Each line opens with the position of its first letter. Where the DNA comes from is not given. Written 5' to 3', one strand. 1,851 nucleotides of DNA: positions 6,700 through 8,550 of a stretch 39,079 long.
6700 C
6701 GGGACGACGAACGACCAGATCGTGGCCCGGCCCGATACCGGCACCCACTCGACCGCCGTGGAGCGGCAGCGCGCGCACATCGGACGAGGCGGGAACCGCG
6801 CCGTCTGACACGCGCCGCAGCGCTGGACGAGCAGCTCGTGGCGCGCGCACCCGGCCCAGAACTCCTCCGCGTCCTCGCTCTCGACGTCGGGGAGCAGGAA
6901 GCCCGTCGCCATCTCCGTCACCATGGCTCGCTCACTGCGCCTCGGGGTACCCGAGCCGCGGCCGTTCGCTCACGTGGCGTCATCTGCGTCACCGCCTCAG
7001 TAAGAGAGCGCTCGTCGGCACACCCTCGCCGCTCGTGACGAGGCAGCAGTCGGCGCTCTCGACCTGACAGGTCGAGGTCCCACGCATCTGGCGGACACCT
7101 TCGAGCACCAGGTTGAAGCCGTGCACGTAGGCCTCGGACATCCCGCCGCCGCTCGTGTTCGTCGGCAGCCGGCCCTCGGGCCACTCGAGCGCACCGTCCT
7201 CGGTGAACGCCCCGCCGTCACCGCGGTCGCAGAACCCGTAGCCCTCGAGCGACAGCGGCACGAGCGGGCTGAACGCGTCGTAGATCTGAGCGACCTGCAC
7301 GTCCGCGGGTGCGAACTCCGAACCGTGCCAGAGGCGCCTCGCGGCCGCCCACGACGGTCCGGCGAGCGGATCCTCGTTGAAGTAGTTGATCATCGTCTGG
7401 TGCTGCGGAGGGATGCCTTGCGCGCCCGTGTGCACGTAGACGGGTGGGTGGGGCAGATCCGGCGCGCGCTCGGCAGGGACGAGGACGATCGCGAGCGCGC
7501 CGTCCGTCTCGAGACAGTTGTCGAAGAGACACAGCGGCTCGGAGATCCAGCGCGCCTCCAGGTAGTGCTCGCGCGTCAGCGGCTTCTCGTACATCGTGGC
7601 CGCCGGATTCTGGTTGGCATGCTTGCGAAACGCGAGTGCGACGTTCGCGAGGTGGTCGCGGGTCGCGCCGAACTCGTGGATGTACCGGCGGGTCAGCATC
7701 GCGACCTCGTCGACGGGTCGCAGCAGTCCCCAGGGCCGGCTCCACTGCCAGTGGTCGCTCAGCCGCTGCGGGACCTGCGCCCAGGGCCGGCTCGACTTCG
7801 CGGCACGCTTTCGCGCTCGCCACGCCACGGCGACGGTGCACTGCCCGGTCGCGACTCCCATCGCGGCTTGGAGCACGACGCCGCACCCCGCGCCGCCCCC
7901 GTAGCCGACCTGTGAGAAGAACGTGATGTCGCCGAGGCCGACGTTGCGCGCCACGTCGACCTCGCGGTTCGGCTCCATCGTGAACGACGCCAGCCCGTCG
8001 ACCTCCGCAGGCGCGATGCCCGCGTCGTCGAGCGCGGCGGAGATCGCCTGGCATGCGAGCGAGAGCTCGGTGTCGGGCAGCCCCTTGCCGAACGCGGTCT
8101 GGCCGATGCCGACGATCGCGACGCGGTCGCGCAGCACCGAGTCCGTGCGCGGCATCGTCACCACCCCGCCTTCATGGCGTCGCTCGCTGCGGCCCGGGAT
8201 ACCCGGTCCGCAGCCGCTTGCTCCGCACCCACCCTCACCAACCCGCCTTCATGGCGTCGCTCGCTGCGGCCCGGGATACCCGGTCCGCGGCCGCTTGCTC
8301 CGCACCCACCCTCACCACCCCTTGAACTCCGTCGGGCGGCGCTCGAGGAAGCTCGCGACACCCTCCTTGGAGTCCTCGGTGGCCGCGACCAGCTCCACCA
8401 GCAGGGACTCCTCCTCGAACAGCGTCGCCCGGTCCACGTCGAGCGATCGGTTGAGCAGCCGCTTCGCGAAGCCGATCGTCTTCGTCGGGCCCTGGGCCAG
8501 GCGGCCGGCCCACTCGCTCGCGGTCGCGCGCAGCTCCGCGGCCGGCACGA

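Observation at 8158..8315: Two 77-bp tandem units between the crotonase and thiolase genes, each a 26-codon mini-ORF chained by GTGA stop/start overlaps (MIRU-like)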

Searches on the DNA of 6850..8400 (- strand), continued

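Call 88: search_with_rna_model(model_id=R1, sources=[L121, L122, L123, L124, L125, L126, L127, L128, L129, L130, L131, L132, L133, L134, L135, L136, L137, L138, L139, L140, L141, L142, L143, L144, L145, L146, L147, L148, L149, L150, L151, L152, L153, L154, L155, L156, L157, L158, L159, L160, L161, L162, L163, L164, L165, L166, L167, L168, L169, L170, L171, L172, L173, L174, L175, L176, L177, L178, L179, L180, L181, L182, L183, L184, L185, L186, L187, L188, L189, L190, L191, L192, L193, L194, L195, L196, L197, L198, L199, L200, L202, L203], max_evalue=0.01)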
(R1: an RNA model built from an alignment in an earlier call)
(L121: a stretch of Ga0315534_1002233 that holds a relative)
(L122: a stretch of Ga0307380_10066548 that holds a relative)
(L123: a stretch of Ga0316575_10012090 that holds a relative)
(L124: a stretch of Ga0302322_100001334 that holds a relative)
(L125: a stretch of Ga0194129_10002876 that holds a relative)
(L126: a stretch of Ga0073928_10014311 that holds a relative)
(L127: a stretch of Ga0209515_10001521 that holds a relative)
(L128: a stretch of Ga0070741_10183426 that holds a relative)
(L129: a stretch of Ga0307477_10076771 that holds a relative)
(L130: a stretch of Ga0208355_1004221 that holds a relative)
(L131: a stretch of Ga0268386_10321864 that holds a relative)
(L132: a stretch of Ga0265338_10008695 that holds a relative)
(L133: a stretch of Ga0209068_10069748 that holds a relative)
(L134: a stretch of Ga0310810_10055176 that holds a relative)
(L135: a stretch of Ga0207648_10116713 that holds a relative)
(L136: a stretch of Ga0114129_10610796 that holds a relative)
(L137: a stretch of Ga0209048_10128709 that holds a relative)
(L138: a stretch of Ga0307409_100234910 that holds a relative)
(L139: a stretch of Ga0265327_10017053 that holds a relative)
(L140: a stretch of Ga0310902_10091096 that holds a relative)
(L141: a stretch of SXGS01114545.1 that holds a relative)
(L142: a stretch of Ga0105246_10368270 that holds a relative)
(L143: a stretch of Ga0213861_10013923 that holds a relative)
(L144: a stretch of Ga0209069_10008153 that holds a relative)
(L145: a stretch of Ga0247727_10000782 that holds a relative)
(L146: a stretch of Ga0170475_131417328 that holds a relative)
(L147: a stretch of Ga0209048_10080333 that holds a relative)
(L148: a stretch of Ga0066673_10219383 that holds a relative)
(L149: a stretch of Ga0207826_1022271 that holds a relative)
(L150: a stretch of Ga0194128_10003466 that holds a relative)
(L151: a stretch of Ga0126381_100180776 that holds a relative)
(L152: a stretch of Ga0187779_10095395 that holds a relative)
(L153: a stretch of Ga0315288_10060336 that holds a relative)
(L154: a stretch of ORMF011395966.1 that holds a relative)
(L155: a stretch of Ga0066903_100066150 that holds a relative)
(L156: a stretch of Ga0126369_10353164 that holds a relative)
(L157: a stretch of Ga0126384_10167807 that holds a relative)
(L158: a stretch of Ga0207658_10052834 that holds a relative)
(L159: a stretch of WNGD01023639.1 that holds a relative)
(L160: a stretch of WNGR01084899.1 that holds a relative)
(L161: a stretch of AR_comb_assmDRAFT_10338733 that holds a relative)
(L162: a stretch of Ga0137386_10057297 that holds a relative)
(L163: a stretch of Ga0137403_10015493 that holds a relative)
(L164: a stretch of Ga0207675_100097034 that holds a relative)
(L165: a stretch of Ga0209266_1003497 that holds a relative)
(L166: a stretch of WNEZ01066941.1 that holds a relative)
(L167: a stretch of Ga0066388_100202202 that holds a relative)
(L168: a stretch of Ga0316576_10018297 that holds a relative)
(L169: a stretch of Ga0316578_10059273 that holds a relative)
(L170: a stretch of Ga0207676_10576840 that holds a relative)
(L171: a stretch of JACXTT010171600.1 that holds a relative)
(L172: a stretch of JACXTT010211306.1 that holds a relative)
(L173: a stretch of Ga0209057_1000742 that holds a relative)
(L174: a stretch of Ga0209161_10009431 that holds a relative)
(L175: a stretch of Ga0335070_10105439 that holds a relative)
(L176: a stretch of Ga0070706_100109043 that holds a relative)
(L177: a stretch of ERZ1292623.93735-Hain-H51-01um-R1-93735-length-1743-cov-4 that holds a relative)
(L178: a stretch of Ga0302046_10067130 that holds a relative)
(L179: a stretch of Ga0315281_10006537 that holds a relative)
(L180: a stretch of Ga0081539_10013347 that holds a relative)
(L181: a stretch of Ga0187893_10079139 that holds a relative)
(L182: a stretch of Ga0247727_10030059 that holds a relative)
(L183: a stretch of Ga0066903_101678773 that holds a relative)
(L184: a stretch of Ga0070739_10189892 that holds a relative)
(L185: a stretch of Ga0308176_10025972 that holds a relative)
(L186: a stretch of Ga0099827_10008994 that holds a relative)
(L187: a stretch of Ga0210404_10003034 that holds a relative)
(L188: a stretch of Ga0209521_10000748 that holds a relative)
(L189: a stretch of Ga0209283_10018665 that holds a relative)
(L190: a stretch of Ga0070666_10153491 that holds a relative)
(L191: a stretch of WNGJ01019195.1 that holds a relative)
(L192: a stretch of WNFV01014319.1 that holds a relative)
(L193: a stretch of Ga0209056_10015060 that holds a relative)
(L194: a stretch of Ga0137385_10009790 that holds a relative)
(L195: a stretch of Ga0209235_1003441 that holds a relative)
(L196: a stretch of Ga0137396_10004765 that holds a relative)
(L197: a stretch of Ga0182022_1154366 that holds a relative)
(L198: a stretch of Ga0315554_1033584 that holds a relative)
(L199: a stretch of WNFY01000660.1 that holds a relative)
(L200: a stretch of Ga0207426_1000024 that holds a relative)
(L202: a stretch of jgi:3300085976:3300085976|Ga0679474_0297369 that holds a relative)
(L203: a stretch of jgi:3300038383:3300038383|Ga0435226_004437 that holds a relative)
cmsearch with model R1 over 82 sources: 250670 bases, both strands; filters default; matches with E-value up to 0.01: 0.
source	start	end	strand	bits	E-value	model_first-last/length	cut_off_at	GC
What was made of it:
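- No hit of the family model in 250 kb of orthologous operons (call 88).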

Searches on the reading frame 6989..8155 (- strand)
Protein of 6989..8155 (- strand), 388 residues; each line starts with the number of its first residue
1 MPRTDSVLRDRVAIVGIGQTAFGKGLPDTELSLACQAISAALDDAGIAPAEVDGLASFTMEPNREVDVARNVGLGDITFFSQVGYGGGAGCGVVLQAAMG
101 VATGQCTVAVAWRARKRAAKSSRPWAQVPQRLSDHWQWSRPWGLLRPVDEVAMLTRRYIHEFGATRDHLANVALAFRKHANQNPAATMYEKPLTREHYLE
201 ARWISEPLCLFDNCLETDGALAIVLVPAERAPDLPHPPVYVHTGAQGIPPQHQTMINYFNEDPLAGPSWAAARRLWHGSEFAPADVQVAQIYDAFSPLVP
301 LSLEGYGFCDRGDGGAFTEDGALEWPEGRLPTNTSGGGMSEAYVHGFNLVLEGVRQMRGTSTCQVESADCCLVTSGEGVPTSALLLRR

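Call 8: search_protein_families(library=pfam, proteins=[window:6989-8155:-])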
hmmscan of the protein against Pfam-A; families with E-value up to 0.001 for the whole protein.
window:6989-8155:- (388 aa): 2 families
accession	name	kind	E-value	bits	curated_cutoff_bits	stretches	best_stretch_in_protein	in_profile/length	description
PF22691.2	Thiolase_C_1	-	3.7e-28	98.5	28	1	270-380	22-134/144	Thiolase C-terminal domain-like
PF00108.29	Thiolase_N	-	2.6e-07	30.7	26.4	1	12-191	1-195/260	Thiolase, N-terminal domain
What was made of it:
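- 6989..8155 (-): SCP-x-type thiolase gene, the downstream partner of the chain. Alternative in-frame starts are GTG 8161 and GTG 8164. Pfam Thiolase_C_1 and Thiolase_N (call 8).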

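Call 11: find_encoding_contigs(protein=window:6989-8155:-, flank=3000, max_places=10)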
Protein window:6989-8155:- (388 aa): 1 contig read that carries it; 1 place shown.
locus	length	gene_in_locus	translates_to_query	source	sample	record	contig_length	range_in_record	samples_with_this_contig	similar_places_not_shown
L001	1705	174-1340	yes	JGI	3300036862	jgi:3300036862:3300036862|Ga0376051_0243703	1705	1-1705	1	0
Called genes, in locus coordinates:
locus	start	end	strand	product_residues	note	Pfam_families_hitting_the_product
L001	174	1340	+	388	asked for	PF00108:Thiolase_N (weak), PF22691:Thiolase_C_1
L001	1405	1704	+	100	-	?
